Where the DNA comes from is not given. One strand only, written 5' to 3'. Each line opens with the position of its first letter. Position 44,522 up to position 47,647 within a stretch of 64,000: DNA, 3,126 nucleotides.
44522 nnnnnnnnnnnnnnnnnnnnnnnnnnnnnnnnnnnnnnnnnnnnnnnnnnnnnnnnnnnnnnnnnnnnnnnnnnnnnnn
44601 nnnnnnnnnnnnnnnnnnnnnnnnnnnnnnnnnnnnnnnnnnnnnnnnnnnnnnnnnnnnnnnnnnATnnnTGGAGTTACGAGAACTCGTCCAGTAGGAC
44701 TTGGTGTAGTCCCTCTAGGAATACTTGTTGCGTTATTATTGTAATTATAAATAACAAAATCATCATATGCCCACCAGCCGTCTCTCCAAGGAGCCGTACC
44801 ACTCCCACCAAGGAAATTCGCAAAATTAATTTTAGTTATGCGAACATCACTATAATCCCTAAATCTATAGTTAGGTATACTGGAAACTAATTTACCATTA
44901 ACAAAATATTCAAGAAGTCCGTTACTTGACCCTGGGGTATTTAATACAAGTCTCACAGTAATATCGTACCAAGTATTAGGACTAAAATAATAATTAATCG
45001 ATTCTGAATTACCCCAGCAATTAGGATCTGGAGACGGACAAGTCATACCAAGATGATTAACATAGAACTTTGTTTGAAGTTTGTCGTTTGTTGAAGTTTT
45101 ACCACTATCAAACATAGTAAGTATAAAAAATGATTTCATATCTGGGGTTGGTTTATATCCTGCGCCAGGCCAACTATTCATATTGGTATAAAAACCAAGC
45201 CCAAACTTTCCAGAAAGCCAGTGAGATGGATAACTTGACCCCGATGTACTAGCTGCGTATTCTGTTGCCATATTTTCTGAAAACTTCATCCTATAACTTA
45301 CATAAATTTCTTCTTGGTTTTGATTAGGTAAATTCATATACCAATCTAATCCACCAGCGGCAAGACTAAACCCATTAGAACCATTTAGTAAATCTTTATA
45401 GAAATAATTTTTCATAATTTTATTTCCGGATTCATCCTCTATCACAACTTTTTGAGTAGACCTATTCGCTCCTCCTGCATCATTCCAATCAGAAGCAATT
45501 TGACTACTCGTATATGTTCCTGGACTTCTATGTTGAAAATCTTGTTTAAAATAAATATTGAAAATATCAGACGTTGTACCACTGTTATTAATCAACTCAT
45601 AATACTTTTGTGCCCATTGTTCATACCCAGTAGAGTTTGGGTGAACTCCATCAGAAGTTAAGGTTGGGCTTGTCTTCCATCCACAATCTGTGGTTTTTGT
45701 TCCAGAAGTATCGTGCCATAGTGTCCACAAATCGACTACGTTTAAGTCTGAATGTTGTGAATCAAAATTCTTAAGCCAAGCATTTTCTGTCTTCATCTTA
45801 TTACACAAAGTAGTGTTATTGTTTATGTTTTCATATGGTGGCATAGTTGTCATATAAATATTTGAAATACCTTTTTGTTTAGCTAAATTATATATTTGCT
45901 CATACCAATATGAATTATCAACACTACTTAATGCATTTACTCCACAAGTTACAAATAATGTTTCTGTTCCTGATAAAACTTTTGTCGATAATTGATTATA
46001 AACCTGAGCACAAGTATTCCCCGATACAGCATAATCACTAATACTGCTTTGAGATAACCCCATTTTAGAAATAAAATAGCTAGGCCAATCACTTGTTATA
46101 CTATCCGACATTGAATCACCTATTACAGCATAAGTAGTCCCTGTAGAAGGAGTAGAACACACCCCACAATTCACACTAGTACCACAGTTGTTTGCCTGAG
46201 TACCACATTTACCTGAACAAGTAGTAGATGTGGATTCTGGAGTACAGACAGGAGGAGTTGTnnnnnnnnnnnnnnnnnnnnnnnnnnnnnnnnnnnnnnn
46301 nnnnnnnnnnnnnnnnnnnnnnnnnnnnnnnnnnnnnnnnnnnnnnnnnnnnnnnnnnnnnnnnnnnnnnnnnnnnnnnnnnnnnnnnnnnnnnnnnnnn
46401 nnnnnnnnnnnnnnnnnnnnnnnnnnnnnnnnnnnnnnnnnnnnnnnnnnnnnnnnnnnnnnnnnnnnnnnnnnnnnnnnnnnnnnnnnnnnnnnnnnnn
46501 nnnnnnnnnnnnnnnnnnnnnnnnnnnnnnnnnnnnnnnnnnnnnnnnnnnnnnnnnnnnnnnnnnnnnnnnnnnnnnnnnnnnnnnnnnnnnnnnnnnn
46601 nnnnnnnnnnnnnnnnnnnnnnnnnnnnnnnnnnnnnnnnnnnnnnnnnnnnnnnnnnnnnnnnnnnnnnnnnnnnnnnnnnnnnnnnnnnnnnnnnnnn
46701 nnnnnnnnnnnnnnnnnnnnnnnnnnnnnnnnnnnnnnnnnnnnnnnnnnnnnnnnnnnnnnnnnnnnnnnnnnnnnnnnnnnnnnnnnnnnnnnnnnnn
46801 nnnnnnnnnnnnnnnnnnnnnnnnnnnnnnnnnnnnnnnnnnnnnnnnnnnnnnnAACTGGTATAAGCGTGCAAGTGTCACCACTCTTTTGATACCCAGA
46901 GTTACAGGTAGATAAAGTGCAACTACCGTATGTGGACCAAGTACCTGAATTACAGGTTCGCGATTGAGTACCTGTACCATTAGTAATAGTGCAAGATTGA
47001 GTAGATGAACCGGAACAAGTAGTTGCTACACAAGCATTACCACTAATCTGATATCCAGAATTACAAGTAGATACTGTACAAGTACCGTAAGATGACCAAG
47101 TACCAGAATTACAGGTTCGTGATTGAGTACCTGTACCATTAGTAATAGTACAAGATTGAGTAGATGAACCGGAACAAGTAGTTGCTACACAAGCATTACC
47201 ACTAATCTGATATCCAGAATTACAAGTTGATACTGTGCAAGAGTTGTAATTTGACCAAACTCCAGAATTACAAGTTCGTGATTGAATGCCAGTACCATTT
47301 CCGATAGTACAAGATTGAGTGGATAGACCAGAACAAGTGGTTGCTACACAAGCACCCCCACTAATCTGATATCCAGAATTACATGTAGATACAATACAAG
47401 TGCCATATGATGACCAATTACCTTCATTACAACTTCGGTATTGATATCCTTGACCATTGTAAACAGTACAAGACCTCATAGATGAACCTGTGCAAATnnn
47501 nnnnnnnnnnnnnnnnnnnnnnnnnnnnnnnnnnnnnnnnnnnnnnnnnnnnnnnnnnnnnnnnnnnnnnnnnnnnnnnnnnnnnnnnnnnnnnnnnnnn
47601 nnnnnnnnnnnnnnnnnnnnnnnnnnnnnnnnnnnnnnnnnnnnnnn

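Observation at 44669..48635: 1118-aa secreted mosaic protein (PG-binding, four Cys-rich repeats, LamG, SGNH esterase, unknown C-terminal domain) with a PG-binding coiled-coil neighbour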

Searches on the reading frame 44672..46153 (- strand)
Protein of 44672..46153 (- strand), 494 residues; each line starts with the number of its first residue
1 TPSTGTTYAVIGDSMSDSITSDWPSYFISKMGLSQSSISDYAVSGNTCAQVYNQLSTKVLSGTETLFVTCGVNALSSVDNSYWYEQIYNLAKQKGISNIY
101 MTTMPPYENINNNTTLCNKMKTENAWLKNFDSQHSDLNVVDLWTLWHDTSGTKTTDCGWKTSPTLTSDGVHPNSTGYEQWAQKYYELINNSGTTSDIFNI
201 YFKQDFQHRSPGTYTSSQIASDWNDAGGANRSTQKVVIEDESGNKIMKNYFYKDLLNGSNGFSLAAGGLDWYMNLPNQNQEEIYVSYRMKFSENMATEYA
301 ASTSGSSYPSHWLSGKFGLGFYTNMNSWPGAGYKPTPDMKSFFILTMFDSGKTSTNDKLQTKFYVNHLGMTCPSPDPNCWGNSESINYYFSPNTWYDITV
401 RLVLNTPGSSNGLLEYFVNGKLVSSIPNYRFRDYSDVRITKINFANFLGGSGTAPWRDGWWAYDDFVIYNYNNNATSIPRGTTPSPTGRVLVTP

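Call 10: find_homologous_proteins(query=window:44672-46135:-, max_evalue=0.001)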
Query seq(488 aa) (488 aa): 8 proteins with E <= 0.001 among 6671 candidates.
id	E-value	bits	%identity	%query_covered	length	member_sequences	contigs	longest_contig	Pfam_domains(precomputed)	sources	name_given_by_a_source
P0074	1.1e-173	597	57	95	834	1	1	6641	PF21294.5,PF13472.13,PF00657.29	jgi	-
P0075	2.1e-85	306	50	62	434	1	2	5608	PF21294.5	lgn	-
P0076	2.3e-70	256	38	97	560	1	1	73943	PF00431.27,PF21294.5,PF00657.29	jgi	jgi:lysophospholipase L1-like esterase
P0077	6.7e-66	241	32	98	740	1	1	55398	PF21294.5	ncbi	-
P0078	3.9e-50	189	51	36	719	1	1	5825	-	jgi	jgi:lysophospholipase L1-like esterase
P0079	3.1e-43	166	47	36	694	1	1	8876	-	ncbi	-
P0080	9.3e-37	145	45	37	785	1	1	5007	PF01471.24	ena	-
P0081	7.2e-4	37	30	36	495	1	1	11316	PF13472.13,PF00657.29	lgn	-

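Call 31: predict_structure(alignment_id=A2)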
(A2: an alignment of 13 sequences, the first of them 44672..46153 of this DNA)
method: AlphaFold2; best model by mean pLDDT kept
length: 494 residues; sequences in the alignment: 13
mean_pLDDT: 73.4   pTM: 0.56
mean pLDDT of the five models: 73.4, 69.9, 64.7, 64.2, 63.9
residues with pLDDT >= 90: 57; 70-90: 261; 50-70: 126; < 50: 50
segments of 3 or more residues with pLDDT < 50: 1-4, 192-195, 258-265, 299-314, 485-494
pLDDT, mean of each block of 10 residues (from residue 1): 64 72 82 83 87 94 89 84 96 92 80 83 86 85 72 61 58 72 76 59 82 84 67 74 80 57 54 76 89 71 40 55 58 55 72 61 68 53 78 88 87 88 87 79 68 64 87 70 47 33
secondary structure, 60 per line:
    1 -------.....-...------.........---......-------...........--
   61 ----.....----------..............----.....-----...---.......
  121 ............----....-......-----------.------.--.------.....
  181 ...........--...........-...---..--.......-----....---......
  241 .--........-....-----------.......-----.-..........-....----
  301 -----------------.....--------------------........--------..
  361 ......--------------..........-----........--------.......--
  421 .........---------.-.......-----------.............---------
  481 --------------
elements in order: E8-12 H23-31 E38-40 H48-58 E65-69 H80-93 E98-102 H114-132 E137-140 H142-146 H176-191 H194-197 E198-204 H216-222 E228-231 E235-241 E244-251 H253-256 E268-274 E282-291 H293-296 E318-322 E343-350 E359-366 E381-390 E396-403 E412-418 E421-429 E441-447 E459-471

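Call 35: fold_search(model_id=the predicted structure, library=pdb)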
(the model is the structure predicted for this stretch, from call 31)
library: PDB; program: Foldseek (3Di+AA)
matches with E <= 10: 1473; with E <= 0.001: 110
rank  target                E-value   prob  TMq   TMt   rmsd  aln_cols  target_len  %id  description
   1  6kcv_A                1.3e-14  1.00  0.37  0.70   4.8       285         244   18  Structure of alginate lyase Aly36B mutant K143A/Y185A in complex with alginate tetrasaccharide (released 2020-06-24)
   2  6kcw                  2.3e-14  1.00  0.37  0.71   4.6       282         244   19  Structure of alginate lyase Aly36B (released 2020-06-24)
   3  6kzk_A                6.4e-14  1.00  0.38  0.73   4.3       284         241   19  Structure of alginate lyase Aly36B mutant K143A/M171A in complex with alginate trisaccharide (released 2020-09-23)
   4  5gmt_A                8.2e-12  1.00  0.38  0.66   5.9       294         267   14  Crystal structure of the marine PL-14 alginate lyase from Aplysia kurodai (released 2017-01-04)
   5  3a0n                  2.5e-11  1.00  0.37  0.70   6.2       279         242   14  Crystal structure of D-glucuronic acid-bound alginate lyase vAL-1 from Chlorella virus (released 2009-10-20)
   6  5gmt_B                3.9e-11  1.00  0.39  0.68   5.6       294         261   13  Crystal structure of the marine PL-14 alginate lyase from Aplysia kurodai (released 2017-01-04)
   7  3gne_A                7.0e-11  1.00  0.37  0.70   6.2       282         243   15  Crystal structure of alginate lyase vAL-1 from Chlorella virus (released 2009-10-20)
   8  9lna_A                1.3e-09  1.00  0.28  0.24  20.1       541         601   13  SFP21A phage tail fiber (Gp09) (released 2026-01-28)
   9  2zzj                  1.9e-08  1.00  0.31  0.57   6.7       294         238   14  Crystal structure of endo-beta-1,4-glucuronan lyase from fungus Trichoderma reesei (released 2009-05-05)
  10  8q2a_C                3.8e-08  1.00  0.27  0.50   7.8       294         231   11  TtX122B - A domain of unknown function from the Teredinibacter turnerae protein TERTU_2913 (released 2024-03-13)
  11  8q2a_A                5.4e-08  1.00  0.27  0.50   7.8       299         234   12  TtX122B - A domain of unknown function from the Teredinibacter turnerae protein TERTU_2913 (released 2024-03-13)
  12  6yp6                  6.4e-08  1.00  0.30  0.59   7.2       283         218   12  Structural annotation of the conserved carbohydrate esterase vb_24B_21 from Shiga toxin-encoding bacteriophage phi24B (released 2020-09-16)
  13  8q29_A                6.8e-08  1.00  0.26  0.49   8.2       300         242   10  TtX122A - A domain of unknown function from the Teredinibacter turnerae protein TERTU_3803 (released 2024-03-13)
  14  8q28_B                1.7e-07  1.00  0.29  0.54   6.9       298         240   10  Se-Met labelled TtX122A - A domain of unknown function from the Teredinibacter turnerae protein TERTU_3803 (released 2024-03-13)
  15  9d84_A                2.7e-07  1.00  0.27  0.18  20.9       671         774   10  Shigella flexneri bacteriophage B2 Gp48 and Gp49 (released 2025-01-15)
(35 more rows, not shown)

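Call 47: find_related_loci(query=window:44672-46153:-, collection=genome_contigs, flank=6000)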
Query window:44672-46153:- (494 aa) in genome_contigs; peptide patterns used: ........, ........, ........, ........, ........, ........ (x = any residue, [..] = any of these).
21 stretches matched a pattern, but none encodes a relative of the query by tblastn (E <= 1e-3).

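Call 73: search_dna_similar(query=window:44672-46153:-, collection=phages, mode=protein, max_evalue=0.001, max_rows=10)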
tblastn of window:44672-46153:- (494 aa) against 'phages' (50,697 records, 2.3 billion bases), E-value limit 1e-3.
Records with a match: 2; places in all: 2; records where one place covers at least 80% of the query: 0.
Best place of each record, by identity: <60% 2.
By first word of the organism name: Vibrio 2.
By host as written in the record: Vibrio cyclitrophicus 10N.237.312.C11 2.
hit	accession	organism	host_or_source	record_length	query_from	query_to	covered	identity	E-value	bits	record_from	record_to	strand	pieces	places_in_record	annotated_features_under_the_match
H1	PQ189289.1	Vibrio phage 10N.237.312.C11_PE002A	Vibrio cyclitrophicus 10N.237.312.C11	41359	9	181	35%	26.4%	2e-4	50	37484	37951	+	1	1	hypothetical protein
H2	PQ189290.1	Vibrio phage 10N.237.312.C11_PE002B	Vibrio cyclitrophicus 10N.237.312.C11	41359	9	181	35%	26.4%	2e-4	50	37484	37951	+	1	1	hypothetical protein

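Call 77: find_related_loci(query=window:44672-46153:-, collection=metagenome_contigs, flank=8000)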
Query window:44672-46153:- (494 aa) in metagenome_contigs; peptide patterns used: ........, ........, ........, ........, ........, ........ (x = any residue, [..] = any of these).
32 stretches matched a pattern; 1 encode a relative of the query (tblastn E <= 1e-3); 1 distinct loci.
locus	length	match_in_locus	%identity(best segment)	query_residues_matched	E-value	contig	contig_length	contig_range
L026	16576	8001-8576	45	7-186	1e-43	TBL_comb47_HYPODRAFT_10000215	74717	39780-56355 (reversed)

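Call 78: find_encoding_contigs(protein=P0074, flank=5000, max_places=2)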
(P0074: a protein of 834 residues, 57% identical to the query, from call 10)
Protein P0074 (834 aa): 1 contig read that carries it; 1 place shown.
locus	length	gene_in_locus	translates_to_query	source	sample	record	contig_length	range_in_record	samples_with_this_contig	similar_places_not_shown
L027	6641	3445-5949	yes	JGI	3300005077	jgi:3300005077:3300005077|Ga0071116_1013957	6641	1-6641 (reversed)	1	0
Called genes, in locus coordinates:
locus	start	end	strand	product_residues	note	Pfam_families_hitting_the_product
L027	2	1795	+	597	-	?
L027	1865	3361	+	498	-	-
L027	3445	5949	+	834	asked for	PF00657:Lipase_GDSL (faint), PF13472:Lipase_GDSL_2, PF21294:Polysacc_lyase_14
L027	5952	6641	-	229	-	?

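Call 79: find_encoding_contigs(protein=P0077, flank=6000, max_places=2)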
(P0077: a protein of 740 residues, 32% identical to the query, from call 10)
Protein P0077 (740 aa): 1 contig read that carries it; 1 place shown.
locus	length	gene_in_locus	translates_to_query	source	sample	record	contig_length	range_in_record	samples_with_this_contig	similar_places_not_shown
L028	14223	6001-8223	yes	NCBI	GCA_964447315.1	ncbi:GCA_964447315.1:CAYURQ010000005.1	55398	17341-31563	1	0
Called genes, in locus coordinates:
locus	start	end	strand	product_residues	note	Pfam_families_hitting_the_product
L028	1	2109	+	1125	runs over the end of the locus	PF11617:Cu-binding_MopE, PF17963:Big_9 (faint), PF17803:Cadherin_4 (faint), PF17892:Cadherin_5 (faint), PF05345:He_PIG (faint)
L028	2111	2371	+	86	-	-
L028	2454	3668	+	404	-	-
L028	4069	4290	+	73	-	-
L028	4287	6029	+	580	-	PF21294:Polysacc_lyase_14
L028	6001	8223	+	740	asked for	PF21294:Polysacc_lyase_14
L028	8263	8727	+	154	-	-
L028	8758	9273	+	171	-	-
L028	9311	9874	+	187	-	-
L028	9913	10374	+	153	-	-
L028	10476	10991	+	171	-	-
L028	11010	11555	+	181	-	-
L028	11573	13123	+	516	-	PF00437:T2SSE, PF27713:UCP018868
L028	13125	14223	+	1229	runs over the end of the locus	PF25390:WD40_RLD, PF13540:RCC1_2 (weak), PF25390:WD40_RLD, PF00415:RCC1 (weak), PF13540:RCC1_2, PF00415:RCC1, PF25390:WD40_RLD, PF13385:Laminin_G_3, +3 more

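Call 80: find_encoding_contigs(protein=P0076, flank=6000, max_places=2)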
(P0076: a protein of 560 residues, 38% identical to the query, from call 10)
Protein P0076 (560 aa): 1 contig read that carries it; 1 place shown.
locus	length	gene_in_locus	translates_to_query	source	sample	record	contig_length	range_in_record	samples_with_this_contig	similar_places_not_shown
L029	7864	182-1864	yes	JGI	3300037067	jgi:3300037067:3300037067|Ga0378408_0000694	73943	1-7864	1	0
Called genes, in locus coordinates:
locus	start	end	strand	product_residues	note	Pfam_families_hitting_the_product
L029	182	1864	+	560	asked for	PF00657:Lipase_GDSL (weak), PF21294:Polysacc_lyase_14, PF00431:CUB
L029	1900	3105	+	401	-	PF00749:tRNA-synt_1c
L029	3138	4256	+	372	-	PF00579:tRNA-synt_1b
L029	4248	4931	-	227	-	-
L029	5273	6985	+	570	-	PF08915:tRNA-Thr_ED, PF00587:tRNA-synt_2b, PF03129:HGTP_anticodon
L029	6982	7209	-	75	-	-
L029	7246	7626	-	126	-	-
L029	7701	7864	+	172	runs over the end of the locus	-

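Call 85: search_protein_families(library=pfam, proteins=[L027:2-1795:+, L027:1865-3361:+, L027:5952-6641:-, L028:8263-8727:+, L028:9913-10374:+, L028:4287-6029:+], max_evalue=0.01)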
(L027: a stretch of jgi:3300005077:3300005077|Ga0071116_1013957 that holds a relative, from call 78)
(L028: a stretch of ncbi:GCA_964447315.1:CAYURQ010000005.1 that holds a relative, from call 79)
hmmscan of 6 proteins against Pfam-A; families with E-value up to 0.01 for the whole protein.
L027:2-1795:+ (597 aa): 4 families
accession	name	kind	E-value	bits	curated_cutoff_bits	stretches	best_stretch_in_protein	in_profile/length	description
PF06439.18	3keto-disac_hyd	-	4.2e-24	86.1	26.8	1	406-594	12-186/187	3-keto-disaccharide hydrolase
PF13517.12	FG-GAP_3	-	5.2e-24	85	26.9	5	84-141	1-61/61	FG-GAP-like repeat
PF01839.29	FG-GAP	-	2.1e-07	31.1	22.1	1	27-57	6-37/37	FG-GAP repeat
PF16743.10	PliI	-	0.0041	17.2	27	0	116-148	51-84/123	Periplasmic lysozyme inhibitor of I-type lysozyme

L027:1865-3361:+ (498 aa): 0 families

L027:5952-6641:- (229 aa): 0 families

L028:8263-8727:+ (154 aa): 0 families

L028:9913-10374:+ (153 aa): 0 families

L028:4287-6029:+ (580 aa): 2 families
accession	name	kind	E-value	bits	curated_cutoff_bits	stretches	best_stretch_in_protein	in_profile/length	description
PF21294.4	Polysacc_lyase_14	-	5.2e-14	52.9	27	1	407-507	88-199/215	Polysaccharide lyase 14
PF14099.13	Polysacc_lyase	-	0.004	17.5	29.9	1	439-490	135-184/210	Polysaccharide lyase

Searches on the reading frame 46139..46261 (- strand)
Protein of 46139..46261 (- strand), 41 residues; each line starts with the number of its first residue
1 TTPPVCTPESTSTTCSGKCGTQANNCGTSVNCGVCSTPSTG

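Call 27: search_protein_families(library=pfam, proteins=[window:46139-46261:-], max_evalue=10)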
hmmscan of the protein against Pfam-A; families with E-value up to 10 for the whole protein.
seq(41 aa): 1 family
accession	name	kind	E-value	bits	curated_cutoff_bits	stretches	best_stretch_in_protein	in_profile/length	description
PF05280.16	FlhC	-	0.81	9.9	27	1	10-39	135-164/173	Flagellar transcriptional activator (FlhC)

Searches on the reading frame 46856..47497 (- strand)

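Call 27: search_protein_families(library=pfam, proteins=[window:46856-47497:-], max_evalue=10)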
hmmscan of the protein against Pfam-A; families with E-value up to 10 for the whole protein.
seq(214 aa): 5 families
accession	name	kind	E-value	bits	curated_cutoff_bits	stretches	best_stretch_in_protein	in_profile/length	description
PF18836.7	B_solenoid_ydck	-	0.0051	17.1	30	2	97-104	2-9/17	YdcK Beta solenoid repeat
PF12946.13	EGF_MSP1_1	-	0.19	12.2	27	1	197-209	24-36/37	MSP1 EGF domain 1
PF12662.13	cEGF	-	0.59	10.5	26.6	4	91-104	5-20/24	Complement Clr-like EGF-like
PF02822.19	Antistasin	-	0.7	10.9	21.2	1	192-210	5-22/26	Antistasin family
PF21671.2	CPL1-like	-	6.6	7.3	27.4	0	31-46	38-53/60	Protein CPL1-like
